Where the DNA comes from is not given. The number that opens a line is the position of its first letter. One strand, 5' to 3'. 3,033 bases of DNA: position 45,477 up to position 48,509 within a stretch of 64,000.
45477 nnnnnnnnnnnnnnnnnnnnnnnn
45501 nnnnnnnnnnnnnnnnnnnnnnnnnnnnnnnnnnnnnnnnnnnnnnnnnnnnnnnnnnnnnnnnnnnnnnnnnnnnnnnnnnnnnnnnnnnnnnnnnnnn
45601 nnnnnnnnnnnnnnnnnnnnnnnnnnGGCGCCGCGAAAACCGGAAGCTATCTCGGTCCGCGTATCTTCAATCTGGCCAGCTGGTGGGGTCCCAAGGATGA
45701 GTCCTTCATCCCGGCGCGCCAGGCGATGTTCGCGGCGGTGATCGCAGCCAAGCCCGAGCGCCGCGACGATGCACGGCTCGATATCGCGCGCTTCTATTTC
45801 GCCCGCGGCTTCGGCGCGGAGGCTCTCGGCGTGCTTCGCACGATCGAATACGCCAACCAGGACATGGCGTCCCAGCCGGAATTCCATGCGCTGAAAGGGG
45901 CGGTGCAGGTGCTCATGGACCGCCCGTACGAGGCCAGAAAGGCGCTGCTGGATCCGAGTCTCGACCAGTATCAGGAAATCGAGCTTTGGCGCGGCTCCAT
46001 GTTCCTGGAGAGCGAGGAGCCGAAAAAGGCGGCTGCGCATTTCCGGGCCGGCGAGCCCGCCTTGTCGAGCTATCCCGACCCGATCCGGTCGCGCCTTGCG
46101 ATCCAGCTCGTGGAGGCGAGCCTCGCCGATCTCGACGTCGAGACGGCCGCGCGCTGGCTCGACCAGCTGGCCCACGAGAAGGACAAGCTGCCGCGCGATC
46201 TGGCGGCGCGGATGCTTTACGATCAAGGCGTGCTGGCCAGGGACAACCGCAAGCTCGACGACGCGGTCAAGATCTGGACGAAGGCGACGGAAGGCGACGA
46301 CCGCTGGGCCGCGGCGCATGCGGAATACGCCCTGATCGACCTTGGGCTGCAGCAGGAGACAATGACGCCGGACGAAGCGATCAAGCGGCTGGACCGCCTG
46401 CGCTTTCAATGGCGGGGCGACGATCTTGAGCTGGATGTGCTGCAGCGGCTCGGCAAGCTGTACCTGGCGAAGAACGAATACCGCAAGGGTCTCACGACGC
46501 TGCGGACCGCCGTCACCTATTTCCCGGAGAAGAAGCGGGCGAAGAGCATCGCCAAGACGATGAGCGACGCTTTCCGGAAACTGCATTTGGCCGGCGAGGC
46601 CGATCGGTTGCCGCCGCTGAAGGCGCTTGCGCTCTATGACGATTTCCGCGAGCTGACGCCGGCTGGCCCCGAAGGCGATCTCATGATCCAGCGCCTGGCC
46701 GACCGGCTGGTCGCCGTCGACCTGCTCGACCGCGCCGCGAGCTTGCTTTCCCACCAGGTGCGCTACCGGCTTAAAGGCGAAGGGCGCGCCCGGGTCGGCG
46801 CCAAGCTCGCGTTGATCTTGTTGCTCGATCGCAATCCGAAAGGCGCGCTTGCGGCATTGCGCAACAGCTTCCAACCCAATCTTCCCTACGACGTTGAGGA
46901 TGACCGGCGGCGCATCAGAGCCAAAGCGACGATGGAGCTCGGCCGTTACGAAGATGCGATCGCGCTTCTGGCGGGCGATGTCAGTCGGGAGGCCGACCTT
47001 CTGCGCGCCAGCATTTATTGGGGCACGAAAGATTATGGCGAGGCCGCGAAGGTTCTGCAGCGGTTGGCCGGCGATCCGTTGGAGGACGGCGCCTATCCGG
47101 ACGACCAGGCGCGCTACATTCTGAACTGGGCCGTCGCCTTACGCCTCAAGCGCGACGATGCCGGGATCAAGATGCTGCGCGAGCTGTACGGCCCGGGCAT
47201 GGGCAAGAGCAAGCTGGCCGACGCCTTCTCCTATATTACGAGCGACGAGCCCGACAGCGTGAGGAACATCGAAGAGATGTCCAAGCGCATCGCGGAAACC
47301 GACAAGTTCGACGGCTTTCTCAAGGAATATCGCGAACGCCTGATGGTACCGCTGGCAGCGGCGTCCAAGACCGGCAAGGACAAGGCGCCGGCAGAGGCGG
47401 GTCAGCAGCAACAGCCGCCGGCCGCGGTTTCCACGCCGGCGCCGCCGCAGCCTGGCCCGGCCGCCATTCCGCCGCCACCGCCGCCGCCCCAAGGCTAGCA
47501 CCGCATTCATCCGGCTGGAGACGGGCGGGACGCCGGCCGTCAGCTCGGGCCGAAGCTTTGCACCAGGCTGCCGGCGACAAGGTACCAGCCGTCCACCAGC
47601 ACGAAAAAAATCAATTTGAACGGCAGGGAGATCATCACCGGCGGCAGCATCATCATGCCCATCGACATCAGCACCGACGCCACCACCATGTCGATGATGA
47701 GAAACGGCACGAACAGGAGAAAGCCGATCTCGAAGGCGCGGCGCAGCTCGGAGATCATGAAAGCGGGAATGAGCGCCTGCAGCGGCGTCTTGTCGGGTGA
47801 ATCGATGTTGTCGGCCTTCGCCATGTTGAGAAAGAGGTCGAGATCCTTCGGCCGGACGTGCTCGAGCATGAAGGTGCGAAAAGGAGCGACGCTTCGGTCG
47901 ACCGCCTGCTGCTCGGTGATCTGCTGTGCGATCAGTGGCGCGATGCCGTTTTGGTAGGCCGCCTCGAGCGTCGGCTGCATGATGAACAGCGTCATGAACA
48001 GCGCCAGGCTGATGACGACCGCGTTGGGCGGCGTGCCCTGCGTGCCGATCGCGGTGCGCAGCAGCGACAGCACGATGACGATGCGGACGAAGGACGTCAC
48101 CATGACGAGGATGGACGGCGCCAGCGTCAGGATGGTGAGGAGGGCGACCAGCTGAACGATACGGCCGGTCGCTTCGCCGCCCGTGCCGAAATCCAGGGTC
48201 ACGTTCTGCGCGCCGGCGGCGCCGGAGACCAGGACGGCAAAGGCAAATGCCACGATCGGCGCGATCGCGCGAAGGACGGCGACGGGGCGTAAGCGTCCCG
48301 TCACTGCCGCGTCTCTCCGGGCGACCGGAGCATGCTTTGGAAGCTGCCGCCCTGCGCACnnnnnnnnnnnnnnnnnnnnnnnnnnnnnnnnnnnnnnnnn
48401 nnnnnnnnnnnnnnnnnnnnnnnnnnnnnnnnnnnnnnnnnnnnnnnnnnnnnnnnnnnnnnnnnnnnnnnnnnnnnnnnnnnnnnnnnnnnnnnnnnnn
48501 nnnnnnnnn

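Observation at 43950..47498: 1182-aa secreted repeat/TPR protein translationally coupled to motB, a candidate periplasmic motor scaffold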

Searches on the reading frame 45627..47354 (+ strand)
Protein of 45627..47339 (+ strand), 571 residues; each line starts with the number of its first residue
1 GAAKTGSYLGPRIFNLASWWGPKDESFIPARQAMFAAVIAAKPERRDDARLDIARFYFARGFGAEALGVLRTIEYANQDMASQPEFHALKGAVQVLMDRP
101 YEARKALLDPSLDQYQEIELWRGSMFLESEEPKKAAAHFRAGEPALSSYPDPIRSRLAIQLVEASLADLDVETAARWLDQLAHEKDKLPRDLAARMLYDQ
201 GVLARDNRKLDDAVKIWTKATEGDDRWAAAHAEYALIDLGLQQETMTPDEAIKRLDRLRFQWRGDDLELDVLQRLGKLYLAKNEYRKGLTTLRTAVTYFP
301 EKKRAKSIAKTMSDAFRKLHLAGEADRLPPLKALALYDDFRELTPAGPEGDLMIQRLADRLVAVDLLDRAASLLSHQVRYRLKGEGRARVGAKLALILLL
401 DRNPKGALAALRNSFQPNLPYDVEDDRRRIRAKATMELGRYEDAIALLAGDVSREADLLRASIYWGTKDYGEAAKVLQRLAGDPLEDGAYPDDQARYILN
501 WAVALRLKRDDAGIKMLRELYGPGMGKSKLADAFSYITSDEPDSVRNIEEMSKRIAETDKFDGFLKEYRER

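Call 19: search_protein_families(library=ncbifam, proteins=[window:45627-47339:+], max_evalue=10)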
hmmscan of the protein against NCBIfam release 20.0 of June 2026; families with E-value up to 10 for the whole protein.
seq(571 aa): 8 families
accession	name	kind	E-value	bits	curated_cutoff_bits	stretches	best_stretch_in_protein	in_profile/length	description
NF052415.1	T3SS_chap_SctY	equivalog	6.1e-07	29.9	70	3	33-107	27-100/106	type III secretion apparatus assembly chaperone SctY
NF052312.1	T9SS_PorW_SprE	equivalog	0.0045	15.7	250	1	27-223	120-319/716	type IX secretion system periplasmic lipoprotein PorW/SprE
NF047481.1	lipo_LIC12587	subfamily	0.0049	16.3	200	1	274-306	99-203/213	LIC12587 family lipoprotein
NF040959.1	MamA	equivalog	0.017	14.6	200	1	245-303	84-139/204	magnetosome protein MamA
TIGR02795.1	tol_pal_ybgF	equivalog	0.11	13.2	90.1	0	275-307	45-77/119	tol-pal system protein YbgF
NF007692.0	PRK10370.1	equivalog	0.15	11.7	306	1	225-297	38-109/206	heme lyase NrfEFG subunit NrfG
TIGR03302.1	OM_YfiO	subfamily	0.21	11.1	81.4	1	276-327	173-224/239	outer membrane protein assembly factor BamD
NF058541.1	SusR_regulator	equivalog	0.22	10.6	480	1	24-95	59-130/515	SusR family glycan utilization regulator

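Call 20: search_protein_families(library=pfam, proteins=[window:45627-47339:+], max_evalue=10)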
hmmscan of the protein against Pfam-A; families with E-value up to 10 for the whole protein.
seq(571 aa): 11 families
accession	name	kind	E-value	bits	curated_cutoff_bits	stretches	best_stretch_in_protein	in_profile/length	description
PF14559.12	TPR_19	-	5.4e-08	33.5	25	4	33-91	12-66/68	Tetratricopeptide repeat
PF07719.23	TPR_2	-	7.5e-06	26.1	27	1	271-301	3-33/34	Tetratricopeptide repeat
PF13181.12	TPR_8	-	1.3e-05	25.4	25.7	2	270-300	2-32/34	Tetratricopeptide repeat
PF12895.13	ANAPC3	-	0.00015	22.4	27.2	1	394-448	29-79/82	Anaphase-promoting complex, cyclosome, subunit 3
PF00515.34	TPR_1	-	0.00031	20.9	27.8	0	271-300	3-32/34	Tetratricopeptide repeat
PF13432.12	TPR_16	-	0.0006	20.6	32.7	4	432-481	4-58/65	Tetratricopeptide repeat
PF17004.11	SRP_TPR_like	-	0.0087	16.6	35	1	428-482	17-66/109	Putative TPR-like repeat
PF09976.15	TPR_21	-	0.052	13.7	25.5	2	204-294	86-178/193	Tetratricopeptide repeat-like domain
PF13174.12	TPR_6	-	0.24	12.6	26.3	1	270-301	1-32/33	Tetratricopeptide repeat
PF13176.12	TPR_7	-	0.48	11.1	27.9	0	461-480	6-25/36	Tetratricopeptide repeat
PF13428.12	TPR_14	-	6.2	8.3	23.5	1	455-487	2-35/44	Tetratricopeptide repeat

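Call 36: predict_structure(alignment_id=A4)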
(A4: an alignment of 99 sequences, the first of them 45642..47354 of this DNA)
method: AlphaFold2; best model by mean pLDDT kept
length: 571 residues; sequences in the alignment: 99
mean_pLDDT: 90.2   pTM: 0.76
mean pLDDT of the five models: 90.2, 89.6, 89.3, 88.5, 88.4
residues with pLDDT >= 90: 413; 70-90: 117; 50-70: 34; < 50: 7
segments of 3 or more residues with pLDDT < 50: 569-571
pLDDT, mean of each block of 10 residues (from residue 1): 70 84 93 94 95 94 96 94 97 96 95 96 95 95 90 97 96 95 94 98 97 96 97 97 98 92 96 96 97 93 96 90 88 93 91 88 93 92 93 93 95 90 92 92 88 88 89 89 85 89 89 92 87 72 62 53 54 35
secondary structure, 60 per line:
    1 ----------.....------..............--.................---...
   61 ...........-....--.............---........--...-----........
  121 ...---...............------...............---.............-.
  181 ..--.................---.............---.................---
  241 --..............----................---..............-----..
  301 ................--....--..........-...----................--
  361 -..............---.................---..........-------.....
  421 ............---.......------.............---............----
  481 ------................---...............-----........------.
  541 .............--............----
elements in order: H11-15 H22-35 H38-54 H58-71 H73-76 H79-91 H95-102 H113-123 H127-141 H148-162 H166-178 H185-201 H205-217 H221-237 H243-256 H261-276 H280-293 H299-316 H319-322 H325-334 H343-358 H362-375 H379-395 H399-408 H416-432 H436-442 H449-461 H465-476 H487-502 H506-520 H526-533 H540-553 H556-567

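Call 40: fold_search(model_id=the predicted structure, library=pdb)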
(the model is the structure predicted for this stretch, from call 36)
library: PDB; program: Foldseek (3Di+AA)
matches with E <= 10: 1638; with E <= 0.001: 185
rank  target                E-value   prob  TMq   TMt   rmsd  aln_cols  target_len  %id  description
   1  8fy4_B                2.4e-07  1.00  0.36  0.37  16.2       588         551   11  Structure of NOT1:NOT10:NOT11 module of the chicken CCR4-NOT complex (released 2023-08-30)
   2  9rtt_Q                2.8e-07  1.00  0.36  0.25  22.1       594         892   15  Activated Elongation Complex with IWS1 and ELOF1 (released 2025-09-03)
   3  8bbg_D                3.8e-07  1.00  0.27  0.14  23.7       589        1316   14  Structure of the IFT-A complex; anterograde IFT-A train model (released 2022-12-21)
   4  9hvq_Q                4.1e-07  1.00  0.36  0.25  19.5       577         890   14  Structure of the transcribing Pol II-DSIF-PAF-SPT6-RECQL5 complex (released 2025-07-16)
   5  8fy3_B                7.9e-07  1.00  0.35  0.38  15.5       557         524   12  Structure of NOT1:NOT10:NOT11 module of the human CCR4-NOT complex (released 2023-07-26)
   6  8gl8_I                9.5e-07  1.00  0.35  0.32  24.0       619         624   13  The Type 9 Secretion System Extended Translocon - SprA-PorV-PPI-RemZ-SkpA-SprE complex (released 2024-01-31)
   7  8dtg_A                1.6e-06  1.00  0.31  0.24  12.0       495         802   13  Cryo-EM structure of Arabidopsis SPY alternative conformation 1 (released 2023-03-08)
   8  1w3b_A                2.4e-06  1.00  0.31  0.41  15.8       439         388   16  The superhelical TPR domain of O-linked GlcNAc transferase reveals structural similarities to importin alpha. (released 2004-09-09)
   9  7y4i_A                2.7e-06  1.00  0.31  0.24  11.4       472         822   12  Crystal structure of SPINDLY in complex with GDP (released 2022-12-07)
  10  9hmf_K                3.6e-06  1.00  0.26  0.21  27.5       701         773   10  Periplasmic scaffold of the Campylobacter jejuni flagellar motor (alpha carbon trace) (released 2024-12-25)
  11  7xn7_q                4.2e-06  1.00  0.34  0.23  21.1       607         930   14  RNA polymerase II elongation complex containing Spt4/5, Elf1, Spt6, Spn1 and Paf1C (released 2022-09-07)
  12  5l9u_F                5.5e-06  1.00  0.27  0.31  21.2       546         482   13  Model of human Anaphase-promoting complex/Cyclosome (APC/C-CDH1) with a cross linked Ubiquitin variant-substrate-UBE2C (released 2016-09-14)
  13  7qdr_B                6.4e-06  1.00  0.28  0.16  21.0       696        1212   11  Apo human SKI complex in the closed state (released 2022-02-02)
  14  8bbe_D                6.7e-06  1.00  0.25  0.23  20.8       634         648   14  Structure of the IFT-A complex; IFT-A2 module (released 2022-12-21)
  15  8dtf_A                7.2e-06  1.00  0.31  0.25  11.4       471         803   13  Cryo-EM structure of the full length Arabidopsis SPY with complete TPRs (released 2023-03-08)
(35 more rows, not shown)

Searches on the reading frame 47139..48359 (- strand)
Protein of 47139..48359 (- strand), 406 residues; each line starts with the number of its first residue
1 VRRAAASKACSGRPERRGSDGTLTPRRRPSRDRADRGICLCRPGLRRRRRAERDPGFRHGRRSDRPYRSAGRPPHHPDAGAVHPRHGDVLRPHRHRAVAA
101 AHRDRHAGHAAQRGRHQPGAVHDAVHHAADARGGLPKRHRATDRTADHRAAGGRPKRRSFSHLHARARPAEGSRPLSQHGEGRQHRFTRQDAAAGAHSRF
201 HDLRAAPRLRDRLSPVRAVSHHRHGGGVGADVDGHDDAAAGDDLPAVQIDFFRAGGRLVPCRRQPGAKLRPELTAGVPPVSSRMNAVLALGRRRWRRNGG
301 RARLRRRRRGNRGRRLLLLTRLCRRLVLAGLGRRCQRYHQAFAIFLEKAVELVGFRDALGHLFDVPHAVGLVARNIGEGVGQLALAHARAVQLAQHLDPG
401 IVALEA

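Call 14: search_protein_families(library=pfam, proteins=[window:47139-48359:-], max_evalue=0.01)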
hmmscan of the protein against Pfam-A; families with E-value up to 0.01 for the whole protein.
window:47139-48359:- (406 aa): 0 families

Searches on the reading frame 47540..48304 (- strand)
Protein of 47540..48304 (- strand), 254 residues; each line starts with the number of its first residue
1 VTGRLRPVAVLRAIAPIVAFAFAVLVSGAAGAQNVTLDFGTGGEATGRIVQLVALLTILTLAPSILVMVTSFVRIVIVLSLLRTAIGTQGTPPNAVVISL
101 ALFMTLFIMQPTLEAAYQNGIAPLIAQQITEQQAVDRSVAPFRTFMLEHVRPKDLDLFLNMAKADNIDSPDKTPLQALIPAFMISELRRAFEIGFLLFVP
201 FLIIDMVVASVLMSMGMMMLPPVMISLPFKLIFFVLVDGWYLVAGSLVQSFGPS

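Call 14: search_protein_families(library=pfam, proteins=[window:47540-48304:-], max_evalue=0.01)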
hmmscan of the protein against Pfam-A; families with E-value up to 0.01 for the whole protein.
window:47540-48304:- (254 aa): 1 family
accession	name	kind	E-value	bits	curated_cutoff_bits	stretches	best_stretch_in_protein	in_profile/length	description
PF00813.25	FliP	-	6.5e-81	271.3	26.9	1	55-247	1-191/191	FliP family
